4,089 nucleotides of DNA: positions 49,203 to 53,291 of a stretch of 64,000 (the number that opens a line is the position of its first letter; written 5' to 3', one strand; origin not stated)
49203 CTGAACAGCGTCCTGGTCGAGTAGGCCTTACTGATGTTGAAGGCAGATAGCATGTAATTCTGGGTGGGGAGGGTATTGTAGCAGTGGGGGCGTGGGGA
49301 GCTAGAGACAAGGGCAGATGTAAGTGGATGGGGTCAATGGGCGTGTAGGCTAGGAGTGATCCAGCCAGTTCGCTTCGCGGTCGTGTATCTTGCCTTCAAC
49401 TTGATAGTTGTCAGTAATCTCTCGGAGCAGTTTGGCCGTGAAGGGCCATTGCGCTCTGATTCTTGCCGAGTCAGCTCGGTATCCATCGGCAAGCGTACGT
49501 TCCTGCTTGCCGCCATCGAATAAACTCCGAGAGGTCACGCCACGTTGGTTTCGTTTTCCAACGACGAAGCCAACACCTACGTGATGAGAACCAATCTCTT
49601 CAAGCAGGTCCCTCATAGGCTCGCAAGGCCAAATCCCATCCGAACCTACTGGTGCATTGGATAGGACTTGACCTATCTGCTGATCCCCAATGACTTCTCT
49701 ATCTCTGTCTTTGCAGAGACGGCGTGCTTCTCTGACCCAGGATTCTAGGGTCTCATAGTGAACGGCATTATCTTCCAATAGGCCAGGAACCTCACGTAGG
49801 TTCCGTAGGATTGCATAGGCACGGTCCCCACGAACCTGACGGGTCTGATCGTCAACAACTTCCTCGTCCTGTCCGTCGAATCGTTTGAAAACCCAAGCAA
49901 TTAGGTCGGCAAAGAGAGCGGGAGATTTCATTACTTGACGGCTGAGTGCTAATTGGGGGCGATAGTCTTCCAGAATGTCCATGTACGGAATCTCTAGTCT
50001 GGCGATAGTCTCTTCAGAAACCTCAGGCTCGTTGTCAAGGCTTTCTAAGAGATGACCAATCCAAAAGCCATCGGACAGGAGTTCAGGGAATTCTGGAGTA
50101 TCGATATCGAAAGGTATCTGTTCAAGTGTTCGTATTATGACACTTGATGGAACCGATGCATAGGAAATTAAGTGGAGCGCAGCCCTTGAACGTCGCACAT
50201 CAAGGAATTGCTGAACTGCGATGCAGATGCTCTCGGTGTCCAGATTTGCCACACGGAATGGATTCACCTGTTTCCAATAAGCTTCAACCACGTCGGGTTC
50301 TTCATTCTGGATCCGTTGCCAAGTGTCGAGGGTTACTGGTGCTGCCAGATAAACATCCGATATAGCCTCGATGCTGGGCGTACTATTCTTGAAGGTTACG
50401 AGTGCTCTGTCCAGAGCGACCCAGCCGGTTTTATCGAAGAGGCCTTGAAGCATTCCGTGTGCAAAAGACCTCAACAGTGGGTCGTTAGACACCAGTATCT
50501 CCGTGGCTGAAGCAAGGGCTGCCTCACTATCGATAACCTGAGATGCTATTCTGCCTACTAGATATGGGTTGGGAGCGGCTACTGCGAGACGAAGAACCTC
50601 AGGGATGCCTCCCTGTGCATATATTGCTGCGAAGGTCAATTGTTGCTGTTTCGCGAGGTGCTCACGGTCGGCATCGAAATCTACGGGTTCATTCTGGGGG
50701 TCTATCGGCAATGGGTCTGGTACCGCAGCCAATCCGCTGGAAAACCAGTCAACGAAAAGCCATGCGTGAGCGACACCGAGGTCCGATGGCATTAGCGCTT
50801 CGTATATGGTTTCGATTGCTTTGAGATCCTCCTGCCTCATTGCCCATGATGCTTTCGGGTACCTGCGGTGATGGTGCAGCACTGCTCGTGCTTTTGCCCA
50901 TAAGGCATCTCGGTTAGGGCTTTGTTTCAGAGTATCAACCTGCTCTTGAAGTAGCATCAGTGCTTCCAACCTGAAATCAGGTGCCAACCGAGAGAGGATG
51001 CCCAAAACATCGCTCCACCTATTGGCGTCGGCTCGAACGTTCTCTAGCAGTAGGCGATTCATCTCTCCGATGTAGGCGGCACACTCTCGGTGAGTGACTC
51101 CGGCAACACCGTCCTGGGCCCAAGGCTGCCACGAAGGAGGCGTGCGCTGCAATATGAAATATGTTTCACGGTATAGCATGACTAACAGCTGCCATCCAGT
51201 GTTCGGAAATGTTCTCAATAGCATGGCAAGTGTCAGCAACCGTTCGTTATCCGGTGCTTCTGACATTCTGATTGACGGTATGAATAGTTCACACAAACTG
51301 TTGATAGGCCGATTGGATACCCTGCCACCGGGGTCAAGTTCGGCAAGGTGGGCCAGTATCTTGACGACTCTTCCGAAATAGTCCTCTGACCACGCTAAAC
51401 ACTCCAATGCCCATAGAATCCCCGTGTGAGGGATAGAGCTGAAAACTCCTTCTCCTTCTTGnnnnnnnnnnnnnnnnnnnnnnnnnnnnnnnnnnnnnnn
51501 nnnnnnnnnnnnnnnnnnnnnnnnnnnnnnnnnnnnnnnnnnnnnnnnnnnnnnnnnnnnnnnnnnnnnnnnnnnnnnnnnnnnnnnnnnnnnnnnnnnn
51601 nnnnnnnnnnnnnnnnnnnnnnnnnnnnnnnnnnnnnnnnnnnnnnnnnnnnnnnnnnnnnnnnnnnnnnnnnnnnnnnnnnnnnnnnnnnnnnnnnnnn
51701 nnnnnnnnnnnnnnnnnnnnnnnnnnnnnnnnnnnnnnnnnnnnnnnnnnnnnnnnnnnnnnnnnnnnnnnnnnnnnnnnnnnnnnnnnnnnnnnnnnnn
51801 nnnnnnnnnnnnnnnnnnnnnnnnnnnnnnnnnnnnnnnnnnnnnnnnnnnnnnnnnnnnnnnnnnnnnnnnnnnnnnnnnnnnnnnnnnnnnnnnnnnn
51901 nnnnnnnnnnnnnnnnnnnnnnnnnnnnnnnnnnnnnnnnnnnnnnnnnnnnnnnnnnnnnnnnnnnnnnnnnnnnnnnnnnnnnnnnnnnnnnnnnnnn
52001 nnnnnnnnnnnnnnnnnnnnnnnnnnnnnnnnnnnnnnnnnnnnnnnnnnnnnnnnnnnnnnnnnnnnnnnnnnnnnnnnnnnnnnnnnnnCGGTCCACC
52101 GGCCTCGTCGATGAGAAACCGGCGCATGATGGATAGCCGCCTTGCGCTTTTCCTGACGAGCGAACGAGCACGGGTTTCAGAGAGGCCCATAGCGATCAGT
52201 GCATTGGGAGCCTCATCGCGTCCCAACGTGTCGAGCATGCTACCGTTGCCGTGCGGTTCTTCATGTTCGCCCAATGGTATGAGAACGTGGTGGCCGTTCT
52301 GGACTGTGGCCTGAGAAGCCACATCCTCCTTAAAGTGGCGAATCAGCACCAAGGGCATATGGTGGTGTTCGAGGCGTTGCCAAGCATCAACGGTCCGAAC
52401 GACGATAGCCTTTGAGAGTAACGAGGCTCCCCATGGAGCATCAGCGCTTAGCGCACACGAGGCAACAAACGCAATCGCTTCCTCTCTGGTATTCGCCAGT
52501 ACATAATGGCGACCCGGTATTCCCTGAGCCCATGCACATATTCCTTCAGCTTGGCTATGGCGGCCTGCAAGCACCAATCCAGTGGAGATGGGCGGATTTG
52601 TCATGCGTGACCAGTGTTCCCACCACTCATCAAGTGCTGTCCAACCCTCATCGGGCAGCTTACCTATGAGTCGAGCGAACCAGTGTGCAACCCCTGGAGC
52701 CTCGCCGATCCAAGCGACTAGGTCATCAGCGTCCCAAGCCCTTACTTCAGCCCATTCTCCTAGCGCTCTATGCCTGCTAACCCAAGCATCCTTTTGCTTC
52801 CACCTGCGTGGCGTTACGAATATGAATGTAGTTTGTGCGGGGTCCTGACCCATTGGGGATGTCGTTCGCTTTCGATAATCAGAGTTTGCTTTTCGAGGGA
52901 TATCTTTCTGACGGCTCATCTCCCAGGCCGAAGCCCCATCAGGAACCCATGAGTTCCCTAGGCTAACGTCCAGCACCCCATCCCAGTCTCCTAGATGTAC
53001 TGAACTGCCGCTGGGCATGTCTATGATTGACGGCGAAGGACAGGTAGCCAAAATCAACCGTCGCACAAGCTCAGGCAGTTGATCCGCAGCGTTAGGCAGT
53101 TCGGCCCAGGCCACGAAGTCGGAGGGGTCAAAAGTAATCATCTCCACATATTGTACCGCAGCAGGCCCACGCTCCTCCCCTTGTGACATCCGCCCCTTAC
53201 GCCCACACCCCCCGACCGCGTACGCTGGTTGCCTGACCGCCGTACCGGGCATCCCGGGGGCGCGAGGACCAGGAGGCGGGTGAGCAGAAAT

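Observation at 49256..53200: AT-rich ~3.9 kb island encoding a single orphan ~1,260-aa protein between ABC-F and cinA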

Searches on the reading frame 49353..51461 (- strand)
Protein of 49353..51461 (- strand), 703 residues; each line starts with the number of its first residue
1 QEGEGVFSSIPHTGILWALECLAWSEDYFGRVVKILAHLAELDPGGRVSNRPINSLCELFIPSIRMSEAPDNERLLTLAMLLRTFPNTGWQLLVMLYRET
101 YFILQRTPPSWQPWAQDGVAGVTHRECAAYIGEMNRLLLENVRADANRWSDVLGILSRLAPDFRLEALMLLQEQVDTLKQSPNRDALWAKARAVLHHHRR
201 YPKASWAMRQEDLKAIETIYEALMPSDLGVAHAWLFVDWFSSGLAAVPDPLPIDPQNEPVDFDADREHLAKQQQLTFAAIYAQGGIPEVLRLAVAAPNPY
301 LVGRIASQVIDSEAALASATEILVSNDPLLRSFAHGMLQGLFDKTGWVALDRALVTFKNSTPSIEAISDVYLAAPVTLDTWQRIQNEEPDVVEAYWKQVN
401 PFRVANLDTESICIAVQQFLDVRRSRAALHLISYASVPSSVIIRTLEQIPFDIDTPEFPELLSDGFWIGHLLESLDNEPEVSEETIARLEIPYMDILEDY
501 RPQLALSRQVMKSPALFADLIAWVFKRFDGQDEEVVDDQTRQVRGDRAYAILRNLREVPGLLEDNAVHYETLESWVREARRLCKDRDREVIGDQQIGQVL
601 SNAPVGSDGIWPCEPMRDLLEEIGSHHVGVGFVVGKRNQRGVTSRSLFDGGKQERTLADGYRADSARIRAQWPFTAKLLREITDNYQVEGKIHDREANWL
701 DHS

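Call 38: predict_structure(alignment_id=A3)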
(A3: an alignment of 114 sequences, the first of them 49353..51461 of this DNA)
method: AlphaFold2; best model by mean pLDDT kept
length: 703 residues; sequences in the alignment: 114
mean_pLDDT: 89.3   pTM: 0.76
mean pLDDT of the five models: 89.3, 88.5, 87.4, 87.2, 87.0
residues with pLDDT >= 90: 490; 70-90: 155; 50-70: 44; < 50: 14
segments of 3 or more residues with pLDDT < 50: 1-9, 455-457
pLDDT, mean of each block of 10 residues (from residue 1): 39 76 90 93 62 88 88 95 95 85 62 69 90 95 95 94 96 96 94 94 92 96 92 88 73 84 90 95 94 95 96 96 94 97 96 94 91 94 95 95 85 94 93 91 95 61 84 94 95 87 90 95 84 76 86 90 93 98 95 97 95 97 97 91 75 93 97 97 94 90 79
secondary structure, 60 per line:
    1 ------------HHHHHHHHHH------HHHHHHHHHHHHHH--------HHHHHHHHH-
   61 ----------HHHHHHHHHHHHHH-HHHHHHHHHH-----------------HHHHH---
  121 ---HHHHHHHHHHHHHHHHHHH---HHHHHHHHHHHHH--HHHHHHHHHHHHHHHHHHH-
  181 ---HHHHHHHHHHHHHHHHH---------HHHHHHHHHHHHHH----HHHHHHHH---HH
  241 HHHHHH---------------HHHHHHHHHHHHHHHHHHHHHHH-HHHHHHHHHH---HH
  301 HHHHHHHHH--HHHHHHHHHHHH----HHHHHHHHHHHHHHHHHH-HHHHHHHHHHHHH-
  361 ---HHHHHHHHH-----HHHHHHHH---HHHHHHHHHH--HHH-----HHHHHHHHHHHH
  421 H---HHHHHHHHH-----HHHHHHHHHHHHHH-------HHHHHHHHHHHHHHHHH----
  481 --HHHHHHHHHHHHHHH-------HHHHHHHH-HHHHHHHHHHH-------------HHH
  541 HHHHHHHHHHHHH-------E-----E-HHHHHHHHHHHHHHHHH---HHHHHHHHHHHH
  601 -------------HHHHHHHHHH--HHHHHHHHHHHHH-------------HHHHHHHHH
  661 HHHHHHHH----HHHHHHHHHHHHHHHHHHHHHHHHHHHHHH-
elements in order (helices of 4 or more, strands of 3 or more residues): H13-22 H29-42 H51-59 H71-84 H86-95 H113-117 H124-142 H146-158 H161-179 H184-200 H210-223 H228-235 H239-246 H262-284 H286-295 H299-309 H312-323 H328-345 H347-359 H364-372 H378-385 H389-398 H409-421 H425-433 H439-452 H460-476 H483-497 H505-512 H514-524 H538-553 H569-585 H589-600 H614-623 H626-638 H652-668 H673-702

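Call 41: fold_search(model_id=the predicted structure, library=pdb)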
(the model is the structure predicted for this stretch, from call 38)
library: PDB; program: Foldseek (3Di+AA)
matches with E <= 10: 1099; with E <= 0.001: 0
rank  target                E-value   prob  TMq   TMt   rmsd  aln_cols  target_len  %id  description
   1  9rtt_Q                1.1e-03  0.94  0.12  0.11  30.8       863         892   11  Activated Elongation Complex with IWS1 and ELOF1 (released 2025-09-03)
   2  3w3v                  1.2e-03  1.00  0.24  0.19  19.4       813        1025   11  Crystal structure of Kap121p mutant D353K/E396K/D438K (released 2013-04-10)
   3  3w3z_A                1.3e-03  1.00  0.17  0.14  22.0       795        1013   12  Crystal structure of Kap121p bound to RanGTP (released 2013-04-10)
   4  8qo9_B1               1.9e-03  1.00  0.22  0.20  16.9       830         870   11  Cryo-EM structure of a human spliceosomal B complex protomer (released 2024-01-24)
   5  8i0s_1                2.5e-03  1.00  0.29  0.27  15.9       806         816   12  The cryo-EM structure of human Bact-II complex (released 2024-07-31)
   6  8h6e_4G               2.7e-03  0.98  0.15  0.14  22.2       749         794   14  Cryo-EM structure of human exon-defined spliceosome in the late pre-B state. (released 2024-05-01)
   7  9n74_LM               4.0e-03  1.00  0.21  0.12  29.0       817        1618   13  SSU processome maturation and disassembly, State H (released 2025-10-29)
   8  9l5t_I                4.0e-03  0.82  0.11  0.11  33.5       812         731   11  Cryo-EM structure of the thermophile spliceosome (state B*Q2) (released 2025-03-12)
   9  8qcb_B                4.1e-03  0.98  0.17  0.18  26.9       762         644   11  CryoEM structure of a S. Cerevisiae Ski2387 complex in the open state (released 2023-11-08)
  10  6xte_A                4.7e-03  0.99  0.21  0.16  20.5       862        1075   12  Human karyopherin RanBP5 (isoform-1) (released 2020-04-22)
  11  9fmd_I                4.7e-03  0.93  0.15  0.15  32.7       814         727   13  Integrative model of the human post-catalytic spliceosome (P-complex) (released 2024-07-10)
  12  9n73_LM               4.9e-03  0.99  0.21  0.13  29.3       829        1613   12  SSU processome maturation and disassembly, State G (released 2025-10-29)
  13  4c0p_D                5.0e-03  1.00  0.24  0.21  17.9       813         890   12  Unliganded Transportin 3 (released 2014-01-22)
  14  5zwm_1                5.0e-03  1.00  0.23  0.21  16.8       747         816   10  Cryo-EM structure of the yeast pre-B complex at an average resolution of 3.4~4.6 angstrom (tri-snRNP and U2 snRNP Part (released 2018-08-29)
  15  2qna_A                5.2e-03  0.99  0.22  0.21  20.1       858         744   12  Crystal structure of human Importin-beta (127-876) in complex with the IBB-domain of Snurportin1 (1-65) (released 2008-04-08)
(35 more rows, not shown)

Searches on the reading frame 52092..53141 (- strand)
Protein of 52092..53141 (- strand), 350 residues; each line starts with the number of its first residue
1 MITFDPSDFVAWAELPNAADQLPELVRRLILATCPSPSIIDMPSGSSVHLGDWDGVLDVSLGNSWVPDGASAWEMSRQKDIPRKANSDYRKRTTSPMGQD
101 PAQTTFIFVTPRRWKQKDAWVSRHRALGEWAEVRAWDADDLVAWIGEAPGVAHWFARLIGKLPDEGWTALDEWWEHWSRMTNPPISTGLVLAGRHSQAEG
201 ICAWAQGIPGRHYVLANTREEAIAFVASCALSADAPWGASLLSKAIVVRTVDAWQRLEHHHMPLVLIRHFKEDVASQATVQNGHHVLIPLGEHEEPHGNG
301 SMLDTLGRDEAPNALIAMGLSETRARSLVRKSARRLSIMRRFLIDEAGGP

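Call 106: search_protein_representatives(protein=window:52092-53141:-)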
Query: 350 residues. Proteins with E-value up to 0.001 (for the whole library): 3307; up to 1e-10: 2699; up to 1e-30: 1405. The best 150 are listed.
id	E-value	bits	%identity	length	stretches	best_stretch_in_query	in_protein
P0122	9.8e-123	426.1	56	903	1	1-350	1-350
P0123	1.1e-116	406.2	59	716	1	27-350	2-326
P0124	3.0e-114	398.2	55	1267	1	3-350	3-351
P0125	1.2e-112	392.9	53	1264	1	1-350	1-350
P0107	2.2e-111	388.8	52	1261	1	1-349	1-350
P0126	2.5e-111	388.6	54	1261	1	1-350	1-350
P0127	1.2e-106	373.2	51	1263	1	1-350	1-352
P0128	4.1e-104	364.9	51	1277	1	1-348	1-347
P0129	2.7e-103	362.2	53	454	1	31-349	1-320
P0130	2.0e-102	359.3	48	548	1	1-350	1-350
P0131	9.1e-101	353.9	50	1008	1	1-350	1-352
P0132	4.4e-97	341.7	46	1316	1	3-350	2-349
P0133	1.2e-94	333.8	46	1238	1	2-350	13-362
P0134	4.1e-86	305.6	45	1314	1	2-348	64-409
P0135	1.9e-83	296.9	43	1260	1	2-350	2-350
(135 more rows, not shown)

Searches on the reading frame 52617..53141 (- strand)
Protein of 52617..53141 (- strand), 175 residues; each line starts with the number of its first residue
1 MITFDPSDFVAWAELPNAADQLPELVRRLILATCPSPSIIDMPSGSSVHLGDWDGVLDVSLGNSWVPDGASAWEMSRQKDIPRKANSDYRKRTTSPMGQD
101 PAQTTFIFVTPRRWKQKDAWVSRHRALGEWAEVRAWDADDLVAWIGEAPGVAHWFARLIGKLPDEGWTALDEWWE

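Call 69: search_protein_families(library=pfam, alignment_id=A4, max_evalue=10)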
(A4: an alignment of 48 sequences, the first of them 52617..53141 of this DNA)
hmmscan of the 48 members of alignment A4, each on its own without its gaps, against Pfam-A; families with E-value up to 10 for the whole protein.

A. member 1, window:52617-53141:- (175 aa): 0 families

B. families by the number of members that match (of 48 scanned): 12 families
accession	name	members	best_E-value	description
PF20041.5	DUF6443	6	0.073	Domain of unknown function (DUF6443)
PF20102.4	DUF6492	1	0.0022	Family of unknown function (DUF6492)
PF00609.24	DAGK_acc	1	0.012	Diacylglycerol kinase accessory domain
PF08548.17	Peptidase_M10_C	1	0.064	Peptidase M10 serralysin C terminal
PF18521.6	TAD2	1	0.079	Transactivation domain 2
PF20604.3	DUF6798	1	0.16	Domain of unknown function (DUF6798)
PF00517.22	GP41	1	0.21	Retroviral envelope protein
PF11672.13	DUF3268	1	0.22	zinc-finger-containing domain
PF23435.1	DUF7121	1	0.22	Family of unknown function (DUF7121)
PF08318.18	COG4_m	1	0.32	COG4 transport protein, middle alpha-helical bundle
PF13453.11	Zn_ribbon_TFIIB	1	0.85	Transcription factor zinc-finger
PF00905.27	Transpeptidase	1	1.2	Penicillin binding protein transpeptidase domain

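Call 70: search_solved_structures(query=A4, max_evalue=10, show_alignments=3)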
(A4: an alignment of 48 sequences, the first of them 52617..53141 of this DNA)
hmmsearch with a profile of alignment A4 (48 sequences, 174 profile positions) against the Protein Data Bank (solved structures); distinct sequences matched with E-value up to 10: 4.
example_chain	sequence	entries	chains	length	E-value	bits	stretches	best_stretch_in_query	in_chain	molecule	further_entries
7p12_A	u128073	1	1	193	0.36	13.5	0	111-168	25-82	DeNovoTIM13-SB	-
6yqx_A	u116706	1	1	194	0.9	12.2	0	111-168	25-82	de novo designed TIM barrel DeNovoTIM13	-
3jbn_S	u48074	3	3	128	1.1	11.9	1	76-141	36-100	40S ribosomal protein uS13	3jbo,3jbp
3j7a_S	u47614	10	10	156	1.7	11.3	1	76-141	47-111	40S ribosomal protein uS13 | 40S ribosomal protein S18 | 40S ribosomal protein S18, putative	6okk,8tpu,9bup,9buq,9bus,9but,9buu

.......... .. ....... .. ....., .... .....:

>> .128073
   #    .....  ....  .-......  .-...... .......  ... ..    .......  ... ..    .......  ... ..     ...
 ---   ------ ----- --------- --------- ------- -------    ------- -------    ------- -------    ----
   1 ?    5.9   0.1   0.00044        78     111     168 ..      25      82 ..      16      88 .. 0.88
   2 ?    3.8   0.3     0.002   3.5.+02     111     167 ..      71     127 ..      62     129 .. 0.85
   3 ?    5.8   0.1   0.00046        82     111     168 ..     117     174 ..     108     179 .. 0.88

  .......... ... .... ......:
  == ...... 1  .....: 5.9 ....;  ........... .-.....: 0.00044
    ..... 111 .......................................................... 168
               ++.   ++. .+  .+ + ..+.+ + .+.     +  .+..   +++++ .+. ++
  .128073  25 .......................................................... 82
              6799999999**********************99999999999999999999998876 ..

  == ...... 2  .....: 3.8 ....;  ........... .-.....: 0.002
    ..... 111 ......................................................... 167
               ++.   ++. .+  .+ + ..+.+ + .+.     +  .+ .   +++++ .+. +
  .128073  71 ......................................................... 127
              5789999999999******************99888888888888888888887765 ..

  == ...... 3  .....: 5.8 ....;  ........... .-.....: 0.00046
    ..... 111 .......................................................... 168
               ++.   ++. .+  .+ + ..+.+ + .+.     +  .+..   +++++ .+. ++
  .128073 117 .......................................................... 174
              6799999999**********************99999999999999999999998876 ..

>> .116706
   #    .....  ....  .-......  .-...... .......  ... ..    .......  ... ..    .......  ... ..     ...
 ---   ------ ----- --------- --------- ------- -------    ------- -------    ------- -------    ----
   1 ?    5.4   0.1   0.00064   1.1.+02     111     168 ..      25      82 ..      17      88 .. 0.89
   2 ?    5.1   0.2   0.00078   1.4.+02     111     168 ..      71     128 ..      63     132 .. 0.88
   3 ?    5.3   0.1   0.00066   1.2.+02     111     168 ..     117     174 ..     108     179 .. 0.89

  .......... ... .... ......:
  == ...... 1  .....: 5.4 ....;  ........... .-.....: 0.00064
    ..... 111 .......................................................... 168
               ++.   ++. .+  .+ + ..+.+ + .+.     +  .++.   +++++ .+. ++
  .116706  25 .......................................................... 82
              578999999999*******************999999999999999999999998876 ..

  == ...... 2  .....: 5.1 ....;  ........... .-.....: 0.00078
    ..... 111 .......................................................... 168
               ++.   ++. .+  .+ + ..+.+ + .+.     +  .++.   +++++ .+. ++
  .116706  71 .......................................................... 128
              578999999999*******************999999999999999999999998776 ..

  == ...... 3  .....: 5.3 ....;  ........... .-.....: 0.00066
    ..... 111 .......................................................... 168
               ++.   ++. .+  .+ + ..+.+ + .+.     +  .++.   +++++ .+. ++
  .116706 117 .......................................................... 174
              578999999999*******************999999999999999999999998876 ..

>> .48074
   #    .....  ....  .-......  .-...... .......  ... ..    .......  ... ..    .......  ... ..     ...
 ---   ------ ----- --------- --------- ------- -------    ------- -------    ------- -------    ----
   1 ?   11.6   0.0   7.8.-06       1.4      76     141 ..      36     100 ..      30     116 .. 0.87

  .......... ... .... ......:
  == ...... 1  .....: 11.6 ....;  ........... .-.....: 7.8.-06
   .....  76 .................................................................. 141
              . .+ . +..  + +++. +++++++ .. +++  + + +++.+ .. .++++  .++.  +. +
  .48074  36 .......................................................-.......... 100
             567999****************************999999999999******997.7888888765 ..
